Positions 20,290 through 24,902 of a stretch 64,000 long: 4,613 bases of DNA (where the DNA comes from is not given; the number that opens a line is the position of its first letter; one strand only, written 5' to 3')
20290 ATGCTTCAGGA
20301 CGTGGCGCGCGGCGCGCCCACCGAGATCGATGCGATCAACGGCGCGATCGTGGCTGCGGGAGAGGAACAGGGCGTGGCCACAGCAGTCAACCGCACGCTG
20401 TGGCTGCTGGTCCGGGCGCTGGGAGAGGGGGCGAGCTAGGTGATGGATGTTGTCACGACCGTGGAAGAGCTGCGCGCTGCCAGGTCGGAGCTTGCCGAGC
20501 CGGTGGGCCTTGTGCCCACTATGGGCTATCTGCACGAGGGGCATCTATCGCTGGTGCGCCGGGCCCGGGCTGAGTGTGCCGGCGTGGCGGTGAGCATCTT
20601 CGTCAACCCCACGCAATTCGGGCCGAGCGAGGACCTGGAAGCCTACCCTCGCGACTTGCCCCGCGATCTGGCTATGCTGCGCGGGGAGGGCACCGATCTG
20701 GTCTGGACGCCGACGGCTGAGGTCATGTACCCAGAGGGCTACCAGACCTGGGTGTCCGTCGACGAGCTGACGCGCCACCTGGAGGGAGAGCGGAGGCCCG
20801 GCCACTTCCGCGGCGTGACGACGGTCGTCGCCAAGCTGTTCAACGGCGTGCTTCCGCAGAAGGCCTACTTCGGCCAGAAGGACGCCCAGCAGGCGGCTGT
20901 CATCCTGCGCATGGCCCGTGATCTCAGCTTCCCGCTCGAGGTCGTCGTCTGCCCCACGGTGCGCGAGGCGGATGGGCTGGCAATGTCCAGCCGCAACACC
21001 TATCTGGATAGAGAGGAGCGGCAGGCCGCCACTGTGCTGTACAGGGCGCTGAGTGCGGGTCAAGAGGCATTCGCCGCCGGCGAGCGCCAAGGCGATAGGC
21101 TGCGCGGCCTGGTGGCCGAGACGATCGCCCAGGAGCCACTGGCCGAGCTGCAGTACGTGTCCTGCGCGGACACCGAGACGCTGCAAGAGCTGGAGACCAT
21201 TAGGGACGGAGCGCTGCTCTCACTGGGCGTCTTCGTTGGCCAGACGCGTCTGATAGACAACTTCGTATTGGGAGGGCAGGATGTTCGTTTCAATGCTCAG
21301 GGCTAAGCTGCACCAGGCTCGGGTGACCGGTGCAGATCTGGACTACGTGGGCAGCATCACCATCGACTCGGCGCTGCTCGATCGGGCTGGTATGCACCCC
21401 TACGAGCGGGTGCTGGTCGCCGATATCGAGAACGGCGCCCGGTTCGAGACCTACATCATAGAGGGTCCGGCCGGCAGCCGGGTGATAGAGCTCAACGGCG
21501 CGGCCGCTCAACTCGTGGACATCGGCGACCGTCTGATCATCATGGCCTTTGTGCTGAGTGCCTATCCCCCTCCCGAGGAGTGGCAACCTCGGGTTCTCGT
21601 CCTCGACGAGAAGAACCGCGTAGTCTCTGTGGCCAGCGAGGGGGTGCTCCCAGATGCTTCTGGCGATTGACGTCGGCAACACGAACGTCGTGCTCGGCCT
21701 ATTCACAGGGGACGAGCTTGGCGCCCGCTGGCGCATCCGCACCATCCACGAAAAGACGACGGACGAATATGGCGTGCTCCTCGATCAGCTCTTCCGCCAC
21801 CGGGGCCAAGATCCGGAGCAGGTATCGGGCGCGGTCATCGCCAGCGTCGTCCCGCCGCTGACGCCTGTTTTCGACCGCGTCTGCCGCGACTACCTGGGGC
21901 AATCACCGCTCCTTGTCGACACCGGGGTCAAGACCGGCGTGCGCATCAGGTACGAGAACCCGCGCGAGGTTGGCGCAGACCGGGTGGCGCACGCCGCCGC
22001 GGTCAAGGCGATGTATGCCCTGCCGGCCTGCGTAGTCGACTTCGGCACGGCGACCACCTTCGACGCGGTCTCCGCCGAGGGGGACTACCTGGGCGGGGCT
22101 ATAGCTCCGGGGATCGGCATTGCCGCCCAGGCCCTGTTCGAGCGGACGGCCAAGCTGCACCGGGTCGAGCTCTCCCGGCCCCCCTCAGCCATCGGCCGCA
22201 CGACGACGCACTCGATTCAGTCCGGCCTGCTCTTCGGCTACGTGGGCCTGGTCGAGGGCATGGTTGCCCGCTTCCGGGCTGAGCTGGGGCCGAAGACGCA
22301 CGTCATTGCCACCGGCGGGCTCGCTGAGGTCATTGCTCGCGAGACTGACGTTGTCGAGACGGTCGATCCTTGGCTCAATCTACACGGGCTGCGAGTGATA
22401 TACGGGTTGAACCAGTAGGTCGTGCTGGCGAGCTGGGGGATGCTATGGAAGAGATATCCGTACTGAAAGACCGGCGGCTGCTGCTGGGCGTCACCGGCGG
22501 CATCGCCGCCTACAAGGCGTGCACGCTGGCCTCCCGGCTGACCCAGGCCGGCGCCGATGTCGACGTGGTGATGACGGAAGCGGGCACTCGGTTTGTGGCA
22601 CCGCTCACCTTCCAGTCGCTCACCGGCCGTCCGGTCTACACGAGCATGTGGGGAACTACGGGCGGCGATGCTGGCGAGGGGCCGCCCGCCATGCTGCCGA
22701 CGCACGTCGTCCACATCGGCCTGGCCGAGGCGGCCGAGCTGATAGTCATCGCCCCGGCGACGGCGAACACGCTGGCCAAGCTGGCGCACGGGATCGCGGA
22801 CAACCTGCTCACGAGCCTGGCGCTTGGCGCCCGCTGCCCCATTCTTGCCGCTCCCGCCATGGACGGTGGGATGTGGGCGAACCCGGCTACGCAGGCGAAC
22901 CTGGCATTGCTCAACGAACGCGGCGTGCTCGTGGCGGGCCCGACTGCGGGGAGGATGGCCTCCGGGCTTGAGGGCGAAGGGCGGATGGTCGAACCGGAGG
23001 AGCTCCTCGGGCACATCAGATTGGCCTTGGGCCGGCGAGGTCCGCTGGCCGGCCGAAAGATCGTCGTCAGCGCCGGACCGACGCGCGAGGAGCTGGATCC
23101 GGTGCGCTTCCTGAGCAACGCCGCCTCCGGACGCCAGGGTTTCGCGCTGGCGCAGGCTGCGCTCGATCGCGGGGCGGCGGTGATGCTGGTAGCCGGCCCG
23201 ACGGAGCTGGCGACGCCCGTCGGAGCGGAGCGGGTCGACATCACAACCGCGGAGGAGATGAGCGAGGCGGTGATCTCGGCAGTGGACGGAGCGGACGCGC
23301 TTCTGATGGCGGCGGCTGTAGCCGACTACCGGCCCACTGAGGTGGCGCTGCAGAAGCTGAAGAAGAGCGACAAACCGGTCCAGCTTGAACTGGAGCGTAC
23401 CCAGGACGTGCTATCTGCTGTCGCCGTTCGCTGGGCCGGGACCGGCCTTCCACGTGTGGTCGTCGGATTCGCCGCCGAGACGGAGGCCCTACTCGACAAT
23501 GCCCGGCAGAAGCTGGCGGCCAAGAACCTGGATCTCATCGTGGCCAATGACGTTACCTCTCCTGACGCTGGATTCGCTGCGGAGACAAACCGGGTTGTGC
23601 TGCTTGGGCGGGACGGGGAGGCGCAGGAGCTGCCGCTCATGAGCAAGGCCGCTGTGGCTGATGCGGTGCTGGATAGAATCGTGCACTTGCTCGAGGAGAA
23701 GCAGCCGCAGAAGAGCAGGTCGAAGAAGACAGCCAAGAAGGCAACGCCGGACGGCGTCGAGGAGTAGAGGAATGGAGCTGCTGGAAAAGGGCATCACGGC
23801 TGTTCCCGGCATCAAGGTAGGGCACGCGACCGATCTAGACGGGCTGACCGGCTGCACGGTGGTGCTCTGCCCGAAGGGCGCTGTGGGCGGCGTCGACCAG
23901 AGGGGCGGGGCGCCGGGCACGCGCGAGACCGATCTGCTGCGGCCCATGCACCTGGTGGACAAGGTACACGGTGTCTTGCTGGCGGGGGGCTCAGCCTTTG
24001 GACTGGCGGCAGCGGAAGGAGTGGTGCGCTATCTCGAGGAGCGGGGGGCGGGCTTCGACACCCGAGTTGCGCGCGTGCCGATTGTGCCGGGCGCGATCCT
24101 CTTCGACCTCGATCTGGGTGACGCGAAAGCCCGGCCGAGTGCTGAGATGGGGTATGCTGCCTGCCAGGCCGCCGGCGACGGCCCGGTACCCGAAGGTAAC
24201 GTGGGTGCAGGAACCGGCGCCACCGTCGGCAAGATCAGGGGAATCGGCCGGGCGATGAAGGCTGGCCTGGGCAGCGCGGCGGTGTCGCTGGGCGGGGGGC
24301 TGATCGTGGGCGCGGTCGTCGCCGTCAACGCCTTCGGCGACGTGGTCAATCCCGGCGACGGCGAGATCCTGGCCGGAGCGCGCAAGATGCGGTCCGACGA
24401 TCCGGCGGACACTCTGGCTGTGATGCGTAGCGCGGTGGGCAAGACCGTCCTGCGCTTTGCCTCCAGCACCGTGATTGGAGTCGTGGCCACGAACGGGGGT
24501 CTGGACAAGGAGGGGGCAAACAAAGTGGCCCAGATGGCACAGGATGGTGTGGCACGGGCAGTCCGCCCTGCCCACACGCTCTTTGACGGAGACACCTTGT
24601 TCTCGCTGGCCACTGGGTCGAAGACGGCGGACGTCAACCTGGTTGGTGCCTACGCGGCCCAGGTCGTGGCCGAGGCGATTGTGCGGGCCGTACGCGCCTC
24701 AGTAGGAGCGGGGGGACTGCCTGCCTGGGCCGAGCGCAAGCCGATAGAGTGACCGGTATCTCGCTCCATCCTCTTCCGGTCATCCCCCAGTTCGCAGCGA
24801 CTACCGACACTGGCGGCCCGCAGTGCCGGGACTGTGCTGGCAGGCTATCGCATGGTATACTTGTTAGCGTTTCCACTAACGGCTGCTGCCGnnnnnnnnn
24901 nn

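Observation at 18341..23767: Six-gene coenzyme A supercluster panB-panE-panC-panD-coaX-coaBC with a long structured leader containing an internal terminator-like hairpin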

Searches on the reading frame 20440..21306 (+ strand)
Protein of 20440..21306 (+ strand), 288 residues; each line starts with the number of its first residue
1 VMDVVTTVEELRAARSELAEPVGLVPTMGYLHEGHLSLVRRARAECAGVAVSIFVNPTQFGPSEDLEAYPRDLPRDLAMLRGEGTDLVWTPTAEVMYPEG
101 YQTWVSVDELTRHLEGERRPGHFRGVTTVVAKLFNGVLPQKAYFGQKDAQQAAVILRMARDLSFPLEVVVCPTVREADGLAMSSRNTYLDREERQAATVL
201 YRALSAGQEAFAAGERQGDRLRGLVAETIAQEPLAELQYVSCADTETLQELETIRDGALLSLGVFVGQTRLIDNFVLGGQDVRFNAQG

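Call 4: search_protein_families(library=pfam, proteins=[window:20440-21306:+])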
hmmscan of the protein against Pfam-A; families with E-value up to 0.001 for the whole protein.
window:20440-21306:+ (288 aa): 1 family
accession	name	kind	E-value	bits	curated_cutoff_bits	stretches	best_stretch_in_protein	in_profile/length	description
PF02569.21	Pantoate_ligase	-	6e-103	344.1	20.7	1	4-275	2-267/268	Pantoate-beta-alanine ligase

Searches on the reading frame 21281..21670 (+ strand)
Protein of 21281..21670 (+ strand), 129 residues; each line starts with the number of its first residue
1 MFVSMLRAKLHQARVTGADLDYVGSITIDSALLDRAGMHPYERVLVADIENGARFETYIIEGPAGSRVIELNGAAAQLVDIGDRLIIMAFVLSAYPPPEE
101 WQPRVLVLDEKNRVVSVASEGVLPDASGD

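Call 4: search_protein_families(library=pfam, proteins=[window:21281-21670:+])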
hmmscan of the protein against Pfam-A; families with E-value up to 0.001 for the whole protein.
window:21281-21670:+ (129 aa): 1 family
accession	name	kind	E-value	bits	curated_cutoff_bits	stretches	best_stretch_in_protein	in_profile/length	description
PF02261.22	Asp_decarbox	-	6.3e-44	149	25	1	1-114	1-114/115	Aspartate decarboxylase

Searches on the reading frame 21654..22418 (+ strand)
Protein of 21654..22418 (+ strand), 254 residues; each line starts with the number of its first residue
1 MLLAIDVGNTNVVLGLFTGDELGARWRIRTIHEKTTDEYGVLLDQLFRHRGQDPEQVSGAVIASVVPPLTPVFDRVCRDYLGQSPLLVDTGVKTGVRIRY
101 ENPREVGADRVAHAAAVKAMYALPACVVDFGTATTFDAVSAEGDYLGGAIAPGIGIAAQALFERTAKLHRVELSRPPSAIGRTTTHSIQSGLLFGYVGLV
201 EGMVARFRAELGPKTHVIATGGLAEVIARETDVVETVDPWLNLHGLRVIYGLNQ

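Call 4: search_protein_families(library=pfam, proteins=[window:21654-22418:+])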
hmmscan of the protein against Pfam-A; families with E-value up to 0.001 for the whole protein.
window:21654-22418:+ (254 aa): 1 family
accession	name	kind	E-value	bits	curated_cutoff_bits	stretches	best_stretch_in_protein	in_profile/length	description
PF03309.20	Pan_kinase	-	2.5e-74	250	24.7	1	2-206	1-205/205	Type III pantothenate kinase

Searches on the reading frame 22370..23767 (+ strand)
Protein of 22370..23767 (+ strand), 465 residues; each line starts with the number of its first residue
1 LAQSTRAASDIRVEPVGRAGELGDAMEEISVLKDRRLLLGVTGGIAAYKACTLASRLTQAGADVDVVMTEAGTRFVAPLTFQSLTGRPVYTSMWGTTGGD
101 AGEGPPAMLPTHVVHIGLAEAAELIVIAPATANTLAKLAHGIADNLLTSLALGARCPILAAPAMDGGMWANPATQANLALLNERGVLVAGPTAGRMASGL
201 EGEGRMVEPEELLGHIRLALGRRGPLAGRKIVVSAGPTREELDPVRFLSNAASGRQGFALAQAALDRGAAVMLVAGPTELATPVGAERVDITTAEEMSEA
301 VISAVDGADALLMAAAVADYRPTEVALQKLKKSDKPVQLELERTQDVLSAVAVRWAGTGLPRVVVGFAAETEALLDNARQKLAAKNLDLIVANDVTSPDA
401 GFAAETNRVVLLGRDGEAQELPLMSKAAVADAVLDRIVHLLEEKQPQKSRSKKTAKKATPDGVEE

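Call 4: search_protein_families(library=pfam, proteins=[window:22370-23767:+])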
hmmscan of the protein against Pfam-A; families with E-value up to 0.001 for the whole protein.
window:22370-23767:+ (465 aa): 2 families
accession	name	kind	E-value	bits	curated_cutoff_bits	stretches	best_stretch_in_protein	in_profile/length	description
PF04127.22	DFP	-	1.6e-67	227.4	22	1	226-412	1-186/186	DNA/pantothenate metabolism flavoprotein C-terminal domain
PF02441.25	Flavoprotein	-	7.8e-32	110.6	22.7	1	36-217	2-159/162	Flavoprotein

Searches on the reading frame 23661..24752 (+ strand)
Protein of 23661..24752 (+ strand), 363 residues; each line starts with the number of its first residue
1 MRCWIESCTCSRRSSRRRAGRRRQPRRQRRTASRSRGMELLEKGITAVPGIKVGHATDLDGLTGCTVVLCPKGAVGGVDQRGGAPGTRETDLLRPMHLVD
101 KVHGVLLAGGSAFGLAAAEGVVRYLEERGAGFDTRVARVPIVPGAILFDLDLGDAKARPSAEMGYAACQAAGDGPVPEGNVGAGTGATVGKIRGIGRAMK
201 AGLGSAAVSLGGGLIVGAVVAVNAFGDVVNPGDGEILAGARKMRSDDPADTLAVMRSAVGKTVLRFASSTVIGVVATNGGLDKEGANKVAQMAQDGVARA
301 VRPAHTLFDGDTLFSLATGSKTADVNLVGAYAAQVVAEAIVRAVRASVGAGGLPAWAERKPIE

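Call 4: search_protein_families(library=pfam, proteins=[window:23661-24752:+])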
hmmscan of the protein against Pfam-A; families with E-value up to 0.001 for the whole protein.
window:23661-24752:+ (363 aa): 1 family
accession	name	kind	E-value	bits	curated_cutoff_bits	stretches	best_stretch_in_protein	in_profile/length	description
PF03576.19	Peptidase_S58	-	4.8e-42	145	23.9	1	45-347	3-296/307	Peptidase family S58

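Call 41: search_protein_families(library=ncbifam, proteins=[window:23772-24752:+], max_evalue=0.01)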
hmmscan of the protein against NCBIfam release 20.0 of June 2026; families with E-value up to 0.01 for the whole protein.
window:23772-24752:+ (326 aa): 0 families
